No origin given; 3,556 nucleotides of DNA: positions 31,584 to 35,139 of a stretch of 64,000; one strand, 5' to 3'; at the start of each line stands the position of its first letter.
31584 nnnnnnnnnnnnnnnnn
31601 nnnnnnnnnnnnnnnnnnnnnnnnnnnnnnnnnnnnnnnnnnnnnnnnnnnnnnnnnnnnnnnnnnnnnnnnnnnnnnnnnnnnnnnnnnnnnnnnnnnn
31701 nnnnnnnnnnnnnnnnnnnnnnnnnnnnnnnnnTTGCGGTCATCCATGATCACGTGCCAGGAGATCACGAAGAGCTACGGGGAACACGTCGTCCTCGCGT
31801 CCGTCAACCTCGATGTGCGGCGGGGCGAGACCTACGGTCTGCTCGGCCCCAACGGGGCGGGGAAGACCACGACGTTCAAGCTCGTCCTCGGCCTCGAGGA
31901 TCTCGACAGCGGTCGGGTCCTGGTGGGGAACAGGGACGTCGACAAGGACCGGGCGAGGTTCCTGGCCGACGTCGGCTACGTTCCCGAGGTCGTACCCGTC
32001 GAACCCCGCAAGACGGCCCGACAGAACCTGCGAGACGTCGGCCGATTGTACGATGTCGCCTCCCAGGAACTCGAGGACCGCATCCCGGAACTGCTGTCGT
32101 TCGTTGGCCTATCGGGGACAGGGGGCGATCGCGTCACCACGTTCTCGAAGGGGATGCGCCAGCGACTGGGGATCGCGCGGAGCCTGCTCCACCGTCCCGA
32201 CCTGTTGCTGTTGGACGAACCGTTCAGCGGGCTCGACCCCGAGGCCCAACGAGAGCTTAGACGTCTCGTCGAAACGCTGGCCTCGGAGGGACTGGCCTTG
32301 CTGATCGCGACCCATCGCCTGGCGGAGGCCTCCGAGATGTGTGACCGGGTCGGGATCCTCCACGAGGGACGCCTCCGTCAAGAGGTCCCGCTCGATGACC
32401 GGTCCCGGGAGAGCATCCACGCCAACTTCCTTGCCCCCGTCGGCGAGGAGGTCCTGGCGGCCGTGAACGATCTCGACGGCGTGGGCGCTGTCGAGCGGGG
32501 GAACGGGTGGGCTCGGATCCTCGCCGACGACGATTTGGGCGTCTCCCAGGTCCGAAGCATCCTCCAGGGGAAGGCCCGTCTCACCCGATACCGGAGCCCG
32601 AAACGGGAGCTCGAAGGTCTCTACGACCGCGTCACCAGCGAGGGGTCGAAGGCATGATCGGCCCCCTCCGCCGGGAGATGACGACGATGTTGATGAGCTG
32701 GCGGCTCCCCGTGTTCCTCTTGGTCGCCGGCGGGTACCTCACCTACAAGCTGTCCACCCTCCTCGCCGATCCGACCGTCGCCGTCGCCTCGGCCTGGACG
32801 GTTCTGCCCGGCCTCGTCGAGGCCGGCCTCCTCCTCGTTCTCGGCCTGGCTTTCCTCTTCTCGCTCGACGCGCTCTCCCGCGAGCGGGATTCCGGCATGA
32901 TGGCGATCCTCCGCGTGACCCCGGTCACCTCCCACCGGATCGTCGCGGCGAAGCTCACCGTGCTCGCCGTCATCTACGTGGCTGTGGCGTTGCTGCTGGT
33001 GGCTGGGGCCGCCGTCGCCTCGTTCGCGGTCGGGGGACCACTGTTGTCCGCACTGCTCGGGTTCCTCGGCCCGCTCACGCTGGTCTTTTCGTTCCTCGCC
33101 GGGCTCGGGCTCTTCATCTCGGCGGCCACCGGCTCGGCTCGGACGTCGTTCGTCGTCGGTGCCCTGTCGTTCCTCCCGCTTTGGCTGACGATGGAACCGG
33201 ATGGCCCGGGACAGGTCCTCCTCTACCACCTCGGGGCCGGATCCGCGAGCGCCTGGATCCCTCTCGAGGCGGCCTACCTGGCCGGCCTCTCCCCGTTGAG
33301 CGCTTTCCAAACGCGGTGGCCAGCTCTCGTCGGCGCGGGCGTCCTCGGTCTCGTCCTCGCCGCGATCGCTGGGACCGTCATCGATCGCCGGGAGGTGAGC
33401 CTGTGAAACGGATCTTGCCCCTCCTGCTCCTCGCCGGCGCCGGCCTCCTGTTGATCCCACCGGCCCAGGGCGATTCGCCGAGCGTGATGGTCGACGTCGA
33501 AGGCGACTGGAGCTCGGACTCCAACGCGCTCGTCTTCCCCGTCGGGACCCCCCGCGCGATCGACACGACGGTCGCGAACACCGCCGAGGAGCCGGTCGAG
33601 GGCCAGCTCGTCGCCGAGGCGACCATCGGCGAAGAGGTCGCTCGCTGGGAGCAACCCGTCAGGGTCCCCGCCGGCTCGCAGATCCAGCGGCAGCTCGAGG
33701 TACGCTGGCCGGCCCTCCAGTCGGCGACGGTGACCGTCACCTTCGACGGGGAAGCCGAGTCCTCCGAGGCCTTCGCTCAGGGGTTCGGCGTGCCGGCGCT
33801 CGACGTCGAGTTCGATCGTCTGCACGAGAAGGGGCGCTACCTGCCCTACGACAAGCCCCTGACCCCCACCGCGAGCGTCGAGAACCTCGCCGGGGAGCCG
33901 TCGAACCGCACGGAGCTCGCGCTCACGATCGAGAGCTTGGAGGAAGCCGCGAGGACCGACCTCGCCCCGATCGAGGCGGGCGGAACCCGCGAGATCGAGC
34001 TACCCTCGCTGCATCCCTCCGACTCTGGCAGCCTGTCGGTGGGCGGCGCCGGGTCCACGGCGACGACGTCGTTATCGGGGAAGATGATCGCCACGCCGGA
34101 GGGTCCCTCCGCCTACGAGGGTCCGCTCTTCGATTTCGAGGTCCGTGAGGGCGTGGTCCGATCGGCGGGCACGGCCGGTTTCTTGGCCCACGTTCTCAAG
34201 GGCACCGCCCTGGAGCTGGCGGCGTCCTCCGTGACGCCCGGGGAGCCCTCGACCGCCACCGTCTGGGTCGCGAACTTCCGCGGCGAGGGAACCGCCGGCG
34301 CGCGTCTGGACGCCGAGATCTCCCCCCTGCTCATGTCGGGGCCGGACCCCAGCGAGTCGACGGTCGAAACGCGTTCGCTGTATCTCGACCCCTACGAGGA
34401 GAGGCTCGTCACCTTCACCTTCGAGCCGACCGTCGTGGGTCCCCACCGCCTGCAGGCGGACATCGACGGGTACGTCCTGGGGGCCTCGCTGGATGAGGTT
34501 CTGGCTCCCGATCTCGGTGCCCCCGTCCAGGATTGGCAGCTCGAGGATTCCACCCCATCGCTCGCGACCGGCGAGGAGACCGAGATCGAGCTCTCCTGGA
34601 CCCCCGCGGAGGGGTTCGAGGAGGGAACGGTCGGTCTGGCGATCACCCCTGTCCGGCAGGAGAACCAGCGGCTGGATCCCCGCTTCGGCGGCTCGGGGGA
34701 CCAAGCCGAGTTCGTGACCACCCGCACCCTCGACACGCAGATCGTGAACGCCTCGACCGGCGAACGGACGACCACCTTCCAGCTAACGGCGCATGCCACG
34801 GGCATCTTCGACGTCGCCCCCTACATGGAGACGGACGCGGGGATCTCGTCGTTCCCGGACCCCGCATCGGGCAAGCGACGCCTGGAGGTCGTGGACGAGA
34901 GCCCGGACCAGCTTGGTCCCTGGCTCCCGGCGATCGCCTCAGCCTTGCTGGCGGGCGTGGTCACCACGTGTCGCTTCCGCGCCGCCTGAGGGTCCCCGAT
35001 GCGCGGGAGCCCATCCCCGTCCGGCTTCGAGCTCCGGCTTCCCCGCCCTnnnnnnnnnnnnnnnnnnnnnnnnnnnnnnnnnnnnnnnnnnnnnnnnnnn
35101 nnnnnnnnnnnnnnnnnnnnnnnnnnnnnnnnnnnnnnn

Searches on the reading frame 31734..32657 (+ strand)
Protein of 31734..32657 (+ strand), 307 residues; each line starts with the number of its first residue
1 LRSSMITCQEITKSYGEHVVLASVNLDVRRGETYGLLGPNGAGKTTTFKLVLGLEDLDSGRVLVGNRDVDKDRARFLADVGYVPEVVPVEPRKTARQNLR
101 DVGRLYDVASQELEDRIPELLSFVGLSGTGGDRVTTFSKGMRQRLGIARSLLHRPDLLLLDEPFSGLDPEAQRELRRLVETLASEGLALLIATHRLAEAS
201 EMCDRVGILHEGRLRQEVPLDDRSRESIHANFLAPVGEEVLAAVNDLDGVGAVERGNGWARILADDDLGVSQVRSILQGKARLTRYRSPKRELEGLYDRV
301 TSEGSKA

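Call 78: search_protein_families(library=pfam, max_evalue=0.01, proteins=[window:31734-32657:+])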
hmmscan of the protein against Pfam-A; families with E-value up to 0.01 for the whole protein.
window:31734-32657:+ (307 aa): 4 families
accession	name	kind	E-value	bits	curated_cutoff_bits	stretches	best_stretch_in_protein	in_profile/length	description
PF00005.33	ABC_tran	-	4.2e-32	112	25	1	22-164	2-136/137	ABC transporter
PF13304.12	AAA_21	-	7e-16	59.6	27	1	109-194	220-298/304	AAA domain, putative AbiEii toxin, Type IV TA system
PF13401.12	AAA_22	-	0.0016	19.2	27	1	36-192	10-122/130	AAA domain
PF13558.12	SbcC_Walker_B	-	0.0022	18.7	27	1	140-180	49-89/90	SbcC/RAD50-like, Walker B motif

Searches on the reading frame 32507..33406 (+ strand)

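Call 78: search_protein_families(library=pfam, max_evalue=0.01, proteins=[window:32507-33406:+])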
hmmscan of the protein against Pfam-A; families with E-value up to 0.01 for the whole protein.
window:32507-33406:+ (299 aa): 5 families
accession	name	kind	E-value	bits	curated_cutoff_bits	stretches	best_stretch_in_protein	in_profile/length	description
PF12730.13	ABC2_membrane_4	-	1.6e-06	28.7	27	1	108-198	58-144/179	ABC-2 family transporter protein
PF12679.13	ABC2_membrane_2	-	6.1e-06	26.1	27.2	1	114-223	81-193/283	ABC-2 family transporter protein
PF01061.29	ABC2_membrane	-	0.00041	20.4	26.9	1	55-227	16-175/211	ABC-2 type transporter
PF12698.13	ABC2_membrane_3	-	0.00067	19.3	31.6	1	108-223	167-281/347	ABC-2 family transporter protein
PF13346.12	ABC2_membrane_5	-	0.0008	19.4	25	1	108-225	40-157/205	ABC-2 family transporter protein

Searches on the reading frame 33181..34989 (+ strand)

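Call 78: search_protein_families(library=pfam, max_evalue=0.01, proteins=[window:33181-34989:+])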
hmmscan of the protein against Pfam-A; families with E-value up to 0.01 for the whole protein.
window:33181-34989:+ (602 aa): 1 family
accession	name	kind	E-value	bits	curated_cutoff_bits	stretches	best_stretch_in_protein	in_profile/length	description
PF07705.17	CARDB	-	6.6e-05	23.5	22.7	0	448-485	48-78/101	CARDB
